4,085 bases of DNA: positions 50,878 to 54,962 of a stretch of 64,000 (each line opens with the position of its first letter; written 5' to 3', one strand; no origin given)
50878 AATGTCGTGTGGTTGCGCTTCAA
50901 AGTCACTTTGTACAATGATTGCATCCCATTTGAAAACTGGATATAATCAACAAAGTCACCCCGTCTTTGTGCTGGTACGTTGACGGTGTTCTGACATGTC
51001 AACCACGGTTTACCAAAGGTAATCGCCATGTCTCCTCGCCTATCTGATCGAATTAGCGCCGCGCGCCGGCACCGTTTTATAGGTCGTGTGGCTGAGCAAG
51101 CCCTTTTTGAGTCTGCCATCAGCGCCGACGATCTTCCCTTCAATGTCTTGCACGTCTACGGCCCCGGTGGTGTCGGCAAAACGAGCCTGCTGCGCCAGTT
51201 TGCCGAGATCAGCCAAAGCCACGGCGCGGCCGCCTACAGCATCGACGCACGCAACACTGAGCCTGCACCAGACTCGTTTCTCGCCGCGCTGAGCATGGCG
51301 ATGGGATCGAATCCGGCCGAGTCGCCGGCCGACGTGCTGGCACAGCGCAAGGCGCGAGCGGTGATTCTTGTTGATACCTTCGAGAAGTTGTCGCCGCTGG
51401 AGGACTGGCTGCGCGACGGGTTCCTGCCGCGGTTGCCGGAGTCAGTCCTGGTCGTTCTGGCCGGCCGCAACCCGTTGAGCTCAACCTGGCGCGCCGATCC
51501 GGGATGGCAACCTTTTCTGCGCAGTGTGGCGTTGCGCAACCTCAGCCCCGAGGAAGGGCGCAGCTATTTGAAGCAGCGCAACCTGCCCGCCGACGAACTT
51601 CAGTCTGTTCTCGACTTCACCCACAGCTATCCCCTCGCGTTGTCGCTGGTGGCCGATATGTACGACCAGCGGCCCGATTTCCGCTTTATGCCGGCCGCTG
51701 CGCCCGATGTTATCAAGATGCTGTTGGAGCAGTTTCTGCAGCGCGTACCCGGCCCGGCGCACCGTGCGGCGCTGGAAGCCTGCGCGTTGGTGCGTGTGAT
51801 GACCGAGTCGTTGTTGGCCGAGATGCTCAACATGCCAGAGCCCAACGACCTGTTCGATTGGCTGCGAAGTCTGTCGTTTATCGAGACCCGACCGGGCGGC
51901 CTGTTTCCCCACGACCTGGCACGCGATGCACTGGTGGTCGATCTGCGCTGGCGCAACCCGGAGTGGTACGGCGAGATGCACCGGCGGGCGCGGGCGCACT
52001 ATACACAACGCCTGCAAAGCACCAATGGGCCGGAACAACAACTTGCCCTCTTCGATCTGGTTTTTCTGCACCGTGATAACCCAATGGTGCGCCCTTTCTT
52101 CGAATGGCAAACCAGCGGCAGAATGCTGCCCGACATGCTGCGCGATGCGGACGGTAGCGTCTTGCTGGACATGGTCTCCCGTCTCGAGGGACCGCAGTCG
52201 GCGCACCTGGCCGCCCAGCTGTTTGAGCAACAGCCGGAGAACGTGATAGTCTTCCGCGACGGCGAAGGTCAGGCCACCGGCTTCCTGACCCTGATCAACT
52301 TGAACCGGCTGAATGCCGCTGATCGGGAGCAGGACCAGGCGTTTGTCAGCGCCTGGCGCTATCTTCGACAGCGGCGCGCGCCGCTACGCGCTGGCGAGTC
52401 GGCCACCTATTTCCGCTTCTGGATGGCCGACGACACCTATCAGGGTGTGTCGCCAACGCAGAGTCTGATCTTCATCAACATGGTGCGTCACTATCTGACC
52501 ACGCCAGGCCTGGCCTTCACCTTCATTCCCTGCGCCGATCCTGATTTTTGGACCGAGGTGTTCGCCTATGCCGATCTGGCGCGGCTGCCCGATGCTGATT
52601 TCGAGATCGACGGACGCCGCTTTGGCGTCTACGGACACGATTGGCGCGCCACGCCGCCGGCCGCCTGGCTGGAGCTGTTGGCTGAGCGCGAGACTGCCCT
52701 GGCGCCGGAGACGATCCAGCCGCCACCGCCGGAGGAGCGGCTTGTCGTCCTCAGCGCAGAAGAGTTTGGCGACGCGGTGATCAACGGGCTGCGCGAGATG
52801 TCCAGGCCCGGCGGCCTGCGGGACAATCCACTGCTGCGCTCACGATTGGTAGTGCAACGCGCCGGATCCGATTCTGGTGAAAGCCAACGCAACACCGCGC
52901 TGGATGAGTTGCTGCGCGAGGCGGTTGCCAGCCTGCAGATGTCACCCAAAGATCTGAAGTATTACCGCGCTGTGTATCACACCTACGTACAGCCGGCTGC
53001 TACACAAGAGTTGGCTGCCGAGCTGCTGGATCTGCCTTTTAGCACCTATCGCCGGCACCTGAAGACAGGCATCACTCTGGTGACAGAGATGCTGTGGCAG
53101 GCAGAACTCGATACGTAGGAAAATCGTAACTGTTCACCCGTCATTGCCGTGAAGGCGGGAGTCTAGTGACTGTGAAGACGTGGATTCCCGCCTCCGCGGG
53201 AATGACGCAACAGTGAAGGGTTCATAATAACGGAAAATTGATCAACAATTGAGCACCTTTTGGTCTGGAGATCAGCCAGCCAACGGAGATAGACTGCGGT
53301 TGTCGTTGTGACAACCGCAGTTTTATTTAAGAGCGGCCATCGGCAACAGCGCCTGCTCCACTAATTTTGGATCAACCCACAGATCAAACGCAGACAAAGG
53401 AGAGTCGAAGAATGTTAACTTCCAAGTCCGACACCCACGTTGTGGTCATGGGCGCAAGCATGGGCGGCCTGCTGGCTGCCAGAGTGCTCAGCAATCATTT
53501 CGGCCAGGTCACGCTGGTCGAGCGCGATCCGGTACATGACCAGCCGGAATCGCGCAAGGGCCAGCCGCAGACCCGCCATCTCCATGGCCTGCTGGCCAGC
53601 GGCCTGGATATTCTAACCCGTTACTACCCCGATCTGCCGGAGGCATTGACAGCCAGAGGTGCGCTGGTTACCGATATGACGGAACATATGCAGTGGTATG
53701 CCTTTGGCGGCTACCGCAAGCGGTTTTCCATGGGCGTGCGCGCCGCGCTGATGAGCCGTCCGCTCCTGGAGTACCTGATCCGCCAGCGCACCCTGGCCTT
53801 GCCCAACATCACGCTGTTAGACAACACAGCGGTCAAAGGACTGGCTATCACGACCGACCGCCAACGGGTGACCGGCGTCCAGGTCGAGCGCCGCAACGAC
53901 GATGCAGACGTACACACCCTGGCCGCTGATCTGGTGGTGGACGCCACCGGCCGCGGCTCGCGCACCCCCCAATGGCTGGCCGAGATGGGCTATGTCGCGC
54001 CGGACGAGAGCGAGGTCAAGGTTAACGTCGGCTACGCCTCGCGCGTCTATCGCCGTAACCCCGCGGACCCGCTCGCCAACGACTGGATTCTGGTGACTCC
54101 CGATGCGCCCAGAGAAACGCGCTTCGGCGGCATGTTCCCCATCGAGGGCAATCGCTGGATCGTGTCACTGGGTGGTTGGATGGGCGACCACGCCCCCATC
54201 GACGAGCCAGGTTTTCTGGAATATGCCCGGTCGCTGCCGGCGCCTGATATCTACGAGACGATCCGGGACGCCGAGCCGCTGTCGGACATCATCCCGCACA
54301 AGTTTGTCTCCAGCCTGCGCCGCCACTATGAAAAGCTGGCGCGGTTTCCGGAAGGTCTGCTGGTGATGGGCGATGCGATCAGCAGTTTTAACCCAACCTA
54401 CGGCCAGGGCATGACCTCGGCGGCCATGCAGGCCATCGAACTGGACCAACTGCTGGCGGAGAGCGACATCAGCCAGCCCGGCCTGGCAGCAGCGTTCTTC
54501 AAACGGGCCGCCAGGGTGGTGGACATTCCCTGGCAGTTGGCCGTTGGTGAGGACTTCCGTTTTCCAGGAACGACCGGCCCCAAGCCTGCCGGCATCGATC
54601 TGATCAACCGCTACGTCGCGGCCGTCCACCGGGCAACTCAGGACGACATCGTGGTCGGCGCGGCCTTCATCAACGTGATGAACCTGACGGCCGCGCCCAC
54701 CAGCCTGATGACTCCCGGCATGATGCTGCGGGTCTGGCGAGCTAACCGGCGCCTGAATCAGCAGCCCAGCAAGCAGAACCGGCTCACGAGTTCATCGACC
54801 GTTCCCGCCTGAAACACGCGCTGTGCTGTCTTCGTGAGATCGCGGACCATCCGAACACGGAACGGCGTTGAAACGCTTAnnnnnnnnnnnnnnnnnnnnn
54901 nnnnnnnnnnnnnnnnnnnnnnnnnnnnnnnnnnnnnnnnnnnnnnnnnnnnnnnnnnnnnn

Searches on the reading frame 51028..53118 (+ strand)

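Call 3: search_protein_families(library=pfam, proteins=[window:51028-53118:+], max_evalue=0.01)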
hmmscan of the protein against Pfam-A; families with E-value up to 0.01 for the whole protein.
window:51028-53118:+ (696 aa): 6 families
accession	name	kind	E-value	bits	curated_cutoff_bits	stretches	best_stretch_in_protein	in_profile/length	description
PF13191.12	AAA_16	-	2.1e-07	32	32.6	1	16-122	1-104/167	AAA ATPase domain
PF01637.24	ATPase_2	-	1.3e-05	25.5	33.2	1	36-77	18-60/225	ATPase domain predominantly from Archaea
PF20703.3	nSTAND1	-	1.8e-05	25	27.1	1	12-181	11-196/379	Novel STAND NTPase 1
PF13401.12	AAA_22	-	0.00013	22.7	27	1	41-125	8-98/130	AAA domain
PF05729.18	NACHT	-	0.00029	21.2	26.7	1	41-181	3-160/167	NACHT domain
PF25199.1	nSTAND_NTPase5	-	0.0026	18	34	1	20-147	22-133/145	Novel STAND NTPase 5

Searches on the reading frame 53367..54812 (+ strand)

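Call 3: search_protein_families(library=pfam, proteins=[window:53367-54812:+], max_evalue=0.01)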
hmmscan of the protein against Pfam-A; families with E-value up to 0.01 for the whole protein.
window:53367-54812:+ (481 aa): 6 families
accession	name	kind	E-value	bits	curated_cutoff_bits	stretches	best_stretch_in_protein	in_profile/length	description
PF01494.25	FAD_binding_3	-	1e-09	38.5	22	1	22-365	1-320/349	FAD binding domain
PF00890.30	FAD_binding_2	-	4.3e-08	33.2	20.4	1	91-213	91-218/414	FAD binding domain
PF12831.13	FAD_oxidored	-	4.5e-06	26.7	27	1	25-199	2-149/416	FAD dependent oxidoreductase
PF01946.23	Thi4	-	1.7e-05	24.6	26.2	0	138-197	103-169/235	Thi4 family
PF07992.20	Pyr_redox_2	-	0.00017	21.5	26.1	1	24-201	2-114/291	Pyridine nucleotide-disulphide oxidoreductase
PF01266.30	DAO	-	0.00055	20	27.9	0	148-257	164-271/353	FAD dependent oxidoreductase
